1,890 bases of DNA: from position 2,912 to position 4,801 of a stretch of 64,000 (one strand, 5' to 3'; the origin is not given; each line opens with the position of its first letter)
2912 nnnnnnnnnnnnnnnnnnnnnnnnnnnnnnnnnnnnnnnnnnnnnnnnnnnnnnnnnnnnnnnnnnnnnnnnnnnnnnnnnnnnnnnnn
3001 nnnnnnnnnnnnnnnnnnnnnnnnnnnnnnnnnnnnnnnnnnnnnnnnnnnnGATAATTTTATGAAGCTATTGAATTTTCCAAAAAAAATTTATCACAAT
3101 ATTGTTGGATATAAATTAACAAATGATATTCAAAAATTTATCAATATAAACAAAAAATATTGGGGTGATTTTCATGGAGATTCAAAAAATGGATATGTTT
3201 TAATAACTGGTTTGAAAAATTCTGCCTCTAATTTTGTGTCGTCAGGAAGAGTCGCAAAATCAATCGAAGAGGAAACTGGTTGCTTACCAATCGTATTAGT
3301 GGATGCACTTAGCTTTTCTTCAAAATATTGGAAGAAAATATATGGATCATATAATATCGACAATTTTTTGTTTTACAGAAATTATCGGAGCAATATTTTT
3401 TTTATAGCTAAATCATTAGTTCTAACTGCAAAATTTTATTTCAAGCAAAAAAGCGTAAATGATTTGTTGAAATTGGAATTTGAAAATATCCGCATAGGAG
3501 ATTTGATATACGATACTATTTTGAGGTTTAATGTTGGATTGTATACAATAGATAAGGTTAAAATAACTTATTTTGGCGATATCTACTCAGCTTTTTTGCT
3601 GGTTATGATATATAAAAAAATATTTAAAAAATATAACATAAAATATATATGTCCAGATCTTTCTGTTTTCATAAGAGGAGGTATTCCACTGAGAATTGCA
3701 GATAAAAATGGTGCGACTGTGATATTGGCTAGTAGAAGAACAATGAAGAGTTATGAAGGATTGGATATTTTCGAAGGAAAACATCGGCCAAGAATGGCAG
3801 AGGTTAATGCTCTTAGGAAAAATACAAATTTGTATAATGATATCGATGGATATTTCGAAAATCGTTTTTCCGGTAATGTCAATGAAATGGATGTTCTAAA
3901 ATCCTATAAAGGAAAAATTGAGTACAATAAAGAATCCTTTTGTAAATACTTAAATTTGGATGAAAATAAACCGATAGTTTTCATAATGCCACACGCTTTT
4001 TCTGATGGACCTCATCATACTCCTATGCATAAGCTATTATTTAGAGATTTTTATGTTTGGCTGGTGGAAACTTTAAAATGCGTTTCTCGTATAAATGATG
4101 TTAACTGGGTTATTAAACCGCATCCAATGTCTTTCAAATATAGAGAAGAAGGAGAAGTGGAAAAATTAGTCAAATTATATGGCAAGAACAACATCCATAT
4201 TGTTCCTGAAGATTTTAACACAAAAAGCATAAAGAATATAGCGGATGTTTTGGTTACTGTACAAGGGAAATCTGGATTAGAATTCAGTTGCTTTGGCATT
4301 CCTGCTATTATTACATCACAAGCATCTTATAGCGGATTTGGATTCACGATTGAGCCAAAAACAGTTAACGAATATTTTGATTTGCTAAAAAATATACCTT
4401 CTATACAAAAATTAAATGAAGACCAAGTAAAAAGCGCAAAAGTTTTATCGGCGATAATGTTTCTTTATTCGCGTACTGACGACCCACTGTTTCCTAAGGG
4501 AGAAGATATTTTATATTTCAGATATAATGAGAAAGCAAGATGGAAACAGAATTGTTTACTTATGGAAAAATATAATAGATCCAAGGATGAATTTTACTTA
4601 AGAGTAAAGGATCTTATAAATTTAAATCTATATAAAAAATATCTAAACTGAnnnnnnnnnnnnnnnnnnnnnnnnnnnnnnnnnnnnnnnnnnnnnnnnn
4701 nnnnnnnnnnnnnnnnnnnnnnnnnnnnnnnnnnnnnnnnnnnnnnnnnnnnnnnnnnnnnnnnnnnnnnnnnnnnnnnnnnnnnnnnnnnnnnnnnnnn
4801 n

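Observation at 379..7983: Leading operon pairs a cysteine-synthase-like PLP enzyme with an AsnB-like amidoligase that lacks the glutaminase cysteine, followed by two KpsC/KpsS-like HP-motif enzymes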

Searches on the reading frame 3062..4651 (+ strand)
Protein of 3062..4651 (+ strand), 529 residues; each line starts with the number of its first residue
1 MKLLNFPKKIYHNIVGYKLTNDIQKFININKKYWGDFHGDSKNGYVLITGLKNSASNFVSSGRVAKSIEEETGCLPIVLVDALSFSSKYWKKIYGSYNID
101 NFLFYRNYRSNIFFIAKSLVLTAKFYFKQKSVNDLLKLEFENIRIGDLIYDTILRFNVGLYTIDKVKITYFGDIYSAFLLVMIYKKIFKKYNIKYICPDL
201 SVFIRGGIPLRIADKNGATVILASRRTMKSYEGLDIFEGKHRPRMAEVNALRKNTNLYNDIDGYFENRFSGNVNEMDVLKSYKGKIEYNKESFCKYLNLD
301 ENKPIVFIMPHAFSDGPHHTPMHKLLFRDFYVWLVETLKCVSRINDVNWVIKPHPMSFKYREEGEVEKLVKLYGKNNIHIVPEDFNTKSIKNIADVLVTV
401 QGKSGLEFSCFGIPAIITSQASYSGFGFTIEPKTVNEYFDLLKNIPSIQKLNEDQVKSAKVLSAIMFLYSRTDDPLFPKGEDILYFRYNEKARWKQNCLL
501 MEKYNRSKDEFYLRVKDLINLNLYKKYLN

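Call 3: search_protein_families(library=pfam, proteins=[window:3062-4651:+], max_evalue=0.01)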
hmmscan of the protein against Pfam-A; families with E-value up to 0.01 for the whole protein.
window:3062-4651:+ (529 aa): 1 family
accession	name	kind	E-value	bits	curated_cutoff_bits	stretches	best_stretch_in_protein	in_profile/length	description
PF05159.20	Capsule_synth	-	0.00066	19.7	20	1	346-432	187-275/310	Capsule polysaccharide biosynthesis protein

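Call 4: search_protein_families(library=ncbifam, proteins=[window:3062-4651:+], max_evalue=0.01)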
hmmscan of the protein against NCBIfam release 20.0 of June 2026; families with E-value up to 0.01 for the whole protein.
window:3062-4651:+ (529 aa): 1 family
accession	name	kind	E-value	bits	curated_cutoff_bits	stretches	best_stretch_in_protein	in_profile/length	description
NF046086.1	BFO_1060_trans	domain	6.2e-05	22.3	200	1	277-417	139-288/365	BFO_1060 family glycosyltransferase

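Call 41: find_homologous_proteins(query=window:3062-4651:+, max_evalue=0.001)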
Query window:3062-4651:+ (529 aa): 264 proteins with E <= 0.001 among 7651 candidates; the best 120 are listed.
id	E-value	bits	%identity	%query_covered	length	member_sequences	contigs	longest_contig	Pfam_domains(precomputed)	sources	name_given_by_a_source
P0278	0.0e+0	1074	88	100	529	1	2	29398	-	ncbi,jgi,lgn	ncbi:MAG: hypothetical protein WC678_02785 [Parcubacteria group bacterium]|jgi:hypothetical protein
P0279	1.6e-285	966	100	81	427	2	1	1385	-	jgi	-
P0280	2.1e-248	843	71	98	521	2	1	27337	-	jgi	-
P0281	7.3e-210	716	60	100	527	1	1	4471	-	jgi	jgi:hypothetical protein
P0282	9.7e-209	712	60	100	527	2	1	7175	-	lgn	-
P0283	1.2e-208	712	61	99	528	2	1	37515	-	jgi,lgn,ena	-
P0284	2.7e-204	698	59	100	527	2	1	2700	-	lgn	-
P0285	1.0e-193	663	57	98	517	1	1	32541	-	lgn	-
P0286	1.9e-189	649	57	96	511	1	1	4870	-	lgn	-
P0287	2.4e-187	642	55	98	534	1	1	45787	-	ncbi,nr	ncbi:MAG: hypothetical protein QG620_433 [Patescibacteria group bacterium]|nr:hypothetical protein [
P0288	1.4e-185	636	54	98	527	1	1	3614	-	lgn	-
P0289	1.5e-163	563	64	74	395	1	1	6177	-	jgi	jgi:hypothetical protein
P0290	1.0e-112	395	45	88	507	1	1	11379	-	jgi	-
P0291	6.1e-111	390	41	98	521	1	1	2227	-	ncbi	-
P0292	6.6e-111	389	40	93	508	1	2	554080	-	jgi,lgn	-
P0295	2.2e-101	358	42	84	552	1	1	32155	PF05159.21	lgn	-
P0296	3.7e-95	338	42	87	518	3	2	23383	PF05159.21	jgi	jgi:hypothetical protein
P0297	1.5e-92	329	38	98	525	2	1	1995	PF05159.21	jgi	jgi:hypothetical protein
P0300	1.8e-87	312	37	95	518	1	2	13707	PF05159.21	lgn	-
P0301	1.3e-86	309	36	95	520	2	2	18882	PF05159.21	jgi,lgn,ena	-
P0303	4.8e-84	301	35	87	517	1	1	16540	PF05159.21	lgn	-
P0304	2.9e-82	295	36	95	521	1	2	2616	PF05159.21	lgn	-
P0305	4.3e-82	294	35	94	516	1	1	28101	PF05159.21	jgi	jgi:hypothetical protein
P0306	5.5e-82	294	37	83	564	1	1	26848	PF05159.21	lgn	-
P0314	8.8e-78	280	35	96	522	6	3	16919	PF05159.21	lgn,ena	-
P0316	7.8e-77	277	35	88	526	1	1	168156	PF05159.21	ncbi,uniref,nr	ncbi:hypothetical protein [Trabulsiella odontotermitis]|uniref:capsular polysaccharide export protei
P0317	9.6e-77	277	34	95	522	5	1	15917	PF05159.21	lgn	-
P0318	2.4e-76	275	35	84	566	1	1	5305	PF05159.21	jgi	-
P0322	1.5e-75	273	32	94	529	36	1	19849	PF05159.21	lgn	-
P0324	4.9e-75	271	33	95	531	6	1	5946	PF05159.21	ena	-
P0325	6.9e-75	271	38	84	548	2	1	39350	PF05159.21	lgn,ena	-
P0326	8.5e-75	270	36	85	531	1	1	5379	PF05159.21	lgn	-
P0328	9.4e-75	270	34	94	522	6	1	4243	PF05159.21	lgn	-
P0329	1.3e-74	270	32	98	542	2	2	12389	PF05159.21,PF04007.18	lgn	-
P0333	9.1e-74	267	34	98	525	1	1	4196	PF05159.21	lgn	-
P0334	9.7e-74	267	36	86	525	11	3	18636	PF05159.21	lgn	-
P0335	1.1e-73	267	35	84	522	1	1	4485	PF05159.21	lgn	-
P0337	3.0e-73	265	33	97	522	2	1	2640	PF05159.21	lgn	-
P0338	3.1e-73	265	37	84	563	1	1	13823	PF05159.21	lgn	-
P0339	4.1e-73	265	36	91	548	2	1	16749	PF05159.21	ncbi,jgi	jgi:hypothetical protein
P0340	4.8e-73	265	33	84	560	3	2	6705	PF05159.21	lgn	-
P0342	1.6e-72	263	36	85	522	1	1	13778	PF05159.21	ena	-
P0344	2.0e-72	262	33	83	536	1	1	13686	PF05159.21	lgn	-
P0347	1.5e-71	260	33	88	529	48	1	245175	PF05159.21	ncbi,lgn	ncbi:hypothetical protein ACI1OW_000048 [Escherichia coli]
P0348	1.9e-71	259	33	95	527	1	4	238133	PF05159.21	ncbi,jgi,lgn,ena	-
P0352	5.2e-71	258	33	88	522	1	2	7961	PF05159.21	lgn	-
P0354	1.4e-70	256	34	87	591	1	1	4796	PF05159.21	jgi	jgi:hypothetical protein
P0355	2.0e-70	256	34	93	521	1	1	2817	PF05159.21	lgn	-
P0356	2.1e-70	256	35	84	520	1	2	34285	PF05159.21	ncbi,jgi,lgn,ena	-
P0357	3.1e-70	255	31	93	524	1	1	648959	PF05159.21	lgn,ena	-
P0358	3.5e-70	255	34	85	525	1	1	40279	PF05159.21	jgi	jgi:hypothetical protein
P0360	6.2e-70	254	35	84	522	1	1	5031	PF05159.21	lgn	-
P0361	6.4e-70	254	34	95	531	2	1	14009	PF05159.21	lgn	-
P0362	6.7e-70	254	34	98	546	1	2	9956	PF05159.21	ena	-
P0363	7.0e-70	254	35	86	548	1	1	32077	PF05159.21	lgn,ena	-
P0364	7.9e-70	254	32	95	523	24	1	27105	PF05159.21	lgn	-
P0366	1.7e-69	253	31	88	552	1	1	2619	PF05159.21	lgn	-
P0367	2.3e-69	252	32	91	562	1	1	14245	PF05159.21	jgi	-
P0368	2.5e-69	252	35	84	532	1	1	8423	PF05159.21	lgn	-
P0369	2.7e-69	252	34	83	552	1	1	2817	PF05159.21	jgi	jgi:hypothetical protein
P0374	1.8e-68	249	35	85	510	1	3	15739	PF05159.21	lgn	-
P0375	3.2e-68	249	35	85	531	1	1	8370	PF05159.21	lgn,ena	-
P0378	1.2e-67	247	34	86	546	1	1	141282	PF05159.21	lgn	-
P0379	1.3e-67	247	40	62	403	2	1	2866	PF05159.21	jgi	-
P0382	1.0e-66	244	34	90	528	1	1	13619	PF05159.21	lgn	-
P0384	6.8e-66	241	34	85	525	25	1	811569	PF05159.21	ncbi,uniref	ncbi:hypothetical protein [Aeromonas media]|uniref:capsular polysaccharide export protein, LipB/KpsS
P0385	2.0e-65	239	33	87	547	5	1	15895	PF05159.21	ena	-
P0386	2.2e-65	239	34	86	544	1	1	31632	PF05159.21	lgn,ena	-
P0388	6.5e-65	238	32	84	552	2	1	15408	PF05159.21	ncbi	-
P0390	8.0e-65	237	35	79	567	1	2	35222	PF05159.21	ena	-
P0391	1.2e-64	237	31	85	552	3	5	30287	PF05159.21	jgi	jgi:hypothetical protein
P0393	3.4e-64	235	31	88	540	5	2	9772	PF05159.21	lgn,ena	-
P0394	4.3e-64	235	32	82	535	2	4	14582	PF05159.21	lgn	-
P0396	8.6e-64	234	32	88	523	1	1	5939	PF05159.21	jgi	jgi:hypothetical protein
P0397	9.3e-64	234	33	83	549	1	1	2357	PF05159.21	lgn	-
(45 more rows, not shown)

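Call 42: find_encoding_contigs(protein=P0347, flank=10000, max_places=3)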
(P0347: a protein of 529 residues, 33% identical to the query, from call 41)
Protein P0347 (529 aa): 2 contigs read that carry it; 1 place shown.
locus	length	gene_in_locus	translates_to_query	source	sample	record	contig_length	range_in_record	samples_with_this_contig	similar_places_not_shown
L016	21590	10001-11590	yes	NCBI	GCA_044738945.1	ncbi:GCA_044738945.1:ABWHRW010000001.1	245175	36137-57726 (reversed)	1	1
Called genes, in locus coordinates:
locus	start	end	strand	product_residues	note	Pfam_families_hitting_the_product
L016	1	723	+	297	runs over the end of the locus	PF00483:NTP_transferase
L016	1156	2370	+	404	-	PF01073:3Beta_HSD (weak), PF01370:Epimerase (weak), PF02719:Polysacc_synt_2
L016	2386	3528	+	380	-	PF01041:DegT_DnrJ_EryC1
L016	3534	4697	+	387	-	PF02350:Epimerase_2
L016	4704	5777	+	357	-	PF03102:NeuB, PF08666:SAF (faint)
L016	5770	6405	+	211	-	PF17836:PglD_N (weak), PF25084:LbH_EIF2B (faint), PF25087:GMPPB_C (weak), PF00132:Hexapep, PF14602:Hexapep_2 (weak)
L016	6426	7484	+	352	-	PF00571:CBS, PF00483:NTP_transferase, PF12804:NTP_transf_3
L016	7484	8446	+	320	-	PF01408:GFO_IDH_MocA, PF02894:GFO_IDH_MocA_C (weak), PF22725:GFO_IDH_MocA_C3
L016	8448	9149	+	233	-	PF02348:CTP_transf_3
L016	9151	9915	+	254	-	PF00106:adh_short, PF01370:Epimerase (weak), PF13561:adh_short_C2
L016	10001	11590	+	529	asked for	PF05159:Capsule_synth (weak)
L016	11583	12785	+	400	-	-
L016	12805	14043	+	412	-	-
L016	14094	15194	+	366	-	PF00534:Glycos_transf_1, PF13692:Glyco_trans_1_4 (weak)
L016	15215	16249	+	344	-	PF01073:3Beta_HSD, PF01370:Epimerase, PF02719:Polysacc_synt_2, PF04321:RmlD_sub_bind, PF07993:NAD_binding_4, PF13460:NAD_binding_10, PF16363:GDP_Man_Dehyd, PF08485:Polysacc_syn_2C, +1 more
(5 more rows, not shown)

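Call 68: search_solved_structures(query=A3, max_evalue=1, show_alignments=2)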
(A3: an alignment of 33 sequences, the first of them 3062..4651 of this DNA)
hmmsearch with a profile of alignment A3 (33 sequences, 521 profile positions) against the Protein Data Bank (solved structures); distinct sequences matched with E-value up to 1: 0.

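Call 79: predict_structure(alignment_id=A3)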
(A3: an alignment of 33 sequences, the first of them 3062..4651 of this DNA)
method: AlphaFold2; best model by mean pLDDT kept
length: 529 residues; sequences in the alignment: 33
mean_pLDDT: 90.7   pTM: 0.88
mean pLDDT of the five models: 90.7, 88.7, 88.7, 88.3, 86.0
residues with pLDDT >= 90: 367; 70-90: 145; 50-70: 14; < 50: 3
segments of 3 or more residues with pLDDT < 50: 1-3
pLDDT, mean of each block of 10 residues (from residue 1): 63 80 95 93 96 91 97 97 85 96 94 97 91 93 94 89 92 96 97 94 89 95 89 86 88 89 93 87 95 97 96 76 86 96 97 90 93 94 96 95 88 93 88 96 97 96 89 81 74 92 91 93 70
secondary structure, 60 per line:
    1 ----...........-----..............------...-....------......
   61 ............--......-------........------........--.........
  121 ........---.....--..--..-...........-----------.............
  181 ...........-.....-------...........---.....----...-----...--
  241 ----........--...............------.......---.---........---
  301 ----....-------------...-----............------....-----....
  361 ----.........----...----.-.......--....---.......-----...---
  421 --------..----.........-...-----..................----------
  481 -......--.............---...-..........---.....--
elements in order: H5-15 H21-34 E45-48 H55-72 E75-80 H88-95 E102-104 H105-109 H112-128 H132-136 H146-156 H168-191 E193-197 H205-215 E219-223 E228-230 H245-252 H255-269 H276-282 H290-297 E305-308 H330-341 E348-351 H357-360 H365-373 E378-380 H387-393 E396-399 H403-409 E415-417 H435-443 H453-470 H482-487 H490-502 H510-519 H523-527

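Call 81: fold_search(model_id=the predicted structure, library=pdb)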
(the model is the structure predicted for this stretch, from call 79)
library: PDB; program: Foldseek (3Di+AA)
matches with E <= 10: 982; with E <= 0.001: 183
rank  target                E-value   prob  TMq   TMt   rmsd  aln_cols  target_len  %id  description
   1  5xvs_A                2.4e-07  1.00  0.23  0.32  14.0       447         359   12  Crystal structure of UDP-GlcNAc 2-epimerase NeuC complexed with UDP (released 2018-04-11)
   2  5xvs_B                2.4e-07  1.00  0.24  0.31  14.1       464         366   11  Crystal structure of UDP-GlcNAc 2-epimerase NeuC complexed with UDP (released 2018-04-11)
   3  8fux_B                2.6e-07  1.00  0.32  0.48  10.1       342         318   13  KpsC D160C ternary complex (released 2023-03-08)
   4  8fux_A                3.3e-07  1.00  0.30  0.45   7.6       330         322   14  KpsC D160C ternary complex (released 2023-03-08)
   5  6mgc                  6.3e-07  1.00  0.30  0.45   7.9       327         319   14  Escherichia coli KpsC, N-terminal domain (released 2019-03-27)
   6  3d0r_B                7.0e-07  1.00  0.24  0.30  17.7       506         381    8  Crystal structure of calG3 from Micromonospora echinospora determined in space group P2(1) (released 2008-06-24)
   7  8fuw                  1.0e-06  1.00  0.29  0.45   8.0       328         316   14  KpsC D160N Kdo adduct (released 2023-03-08)
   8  7mi0                  1.2e-06  1.00  0.23  0.31  14.8       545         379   12  Crystal Structure of Glycosyltransferase from Rickettsia africae ESF-5 (released 2021-04-28)
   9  5zlr_A                1.2e-06  1.00  0.23  0.31  13.4       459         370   12  Structure of NeuC (released 2018-05-16)
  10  6vlc_D                1.4e-06  1.00  0.24  0.32  13.9       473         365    9  Crystal structure of UDP-GlcNAc 2-epimerase from Neisseria meningitidis bound to UDP-GlcNAc (released 2020-11-11)
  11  3dzc_A                1.7e-06  1.00  0.24  0.33  14.1       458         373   12  2.35 Angstrom resolution structure of WecB (VC0917), a UDP-N-acetylglucosamine 2-epimerase from Vibrio cholerae. (released 2008-08-12)
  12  3beo_A                2.1e-06  1.00  0.26  0.34  14.0       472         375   12  A Structural Basis for the allosteric regulation of non-hydrolyzing UDP-GlcNAc 2-epimerases (released 2008-02-19)
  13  8sxw_B                3.2e-06  1.00  0.25  0.34  14.2       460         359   10  X-ray crystal structure of UDP- 2,3-diacetamido-2,3-dideoxy-glucuronic acid-2-epimerase from Thermus thermophilus stra (released 2023-09-13)
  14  6vlc_B                4.3e-06  1.00  0.23  0.30  14.2       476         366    9  Crystal structure of UDP-GlcNAc 2-epimerase from Neisseria meningitidis bound to UDP-GlcNAc (released 2020-11-11)
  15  8qoy                  4.3e-06  1.00  0.23  0.13  21.1       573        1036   13  Capsular polysaccharide synthesis multienzyme of Actinobacillus Pleuropneumoniae serotype 3 (released 2024-07-03)
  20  6mgb                  6.9e-06  1.00  0.32  0.48   7.2       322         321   11  Thermosulfurimonas dismutans KpsC, beta Kdo 2,4 transferase (released 2019-03-27)
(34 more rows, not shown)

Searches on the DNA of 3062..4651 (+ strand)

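Call 91: search_dna_similar(query=L016:10001-11590:+, collection=ecoli_genomes, mode=near, max_rows=8)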
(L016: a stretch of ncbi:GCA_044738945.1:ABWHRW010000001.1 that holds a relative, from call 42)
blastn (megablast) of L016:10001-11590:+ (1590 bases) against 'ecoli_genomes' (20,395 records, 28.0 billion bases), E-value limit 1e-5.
Records with a match: 6; places in all: 6; records where one place covers at least 80% of the query: 6.
Genomes with a match: 6 of 5426; with a place that covers at least 80% of the query: 6. Places per genome that has any: lowest 1, median 1, highest 1. On chromosomes: 6 places; on plasmids: 0.
Best place of each record, by identity: >=99% 6.
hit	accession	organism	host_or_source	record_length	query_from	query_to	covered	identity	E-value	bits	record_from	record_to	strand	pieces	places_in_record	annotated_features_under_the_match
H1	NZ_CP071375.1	Escherichia coli strain E105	fish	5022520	1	1590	100%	99.9%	0e+0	2931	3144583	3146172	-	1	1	capsular polysaccharide export protein, LipB/KpsS family | wzx: O108 family O-antigen flippase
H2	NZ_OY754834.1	Escherichia coli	-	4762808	1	1590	100%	99.9%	0e+0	2931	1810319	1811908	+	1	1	hypothetical protein | wzx: O108 family O-antigen flippase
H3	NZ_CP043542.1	Escherichia coli strain F2_81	Sus scrofa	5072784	1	1590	100%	99.9%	0e+0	2931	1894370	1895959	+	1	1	capsular polysaccharide export protein, LipB/KpsS family | wzx: O108 family O-antigen flippase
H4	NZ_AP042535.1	Escherichia coli strain OkiPb01688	bovine feces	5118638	1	1590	100%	99.9%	0e+0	2926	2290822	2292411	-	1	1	capsular polysaccharide export protein, LipB/KpsS family | wzx: O108 family O-antigen flippase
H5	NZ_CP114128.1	Escherichia coli strain PE164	pig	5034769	1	1590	100%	99.8%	0e+0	2920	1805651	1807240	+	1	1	hypothetical protein | wzx: O108 family O-antigen flippase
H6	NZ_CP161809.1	Escherichia coli strain YF-1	manure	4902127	1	1590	100%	99.7%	0e+0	2915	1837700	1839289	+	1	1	hypothetical protein | wzx: O108 family O-antigen flippase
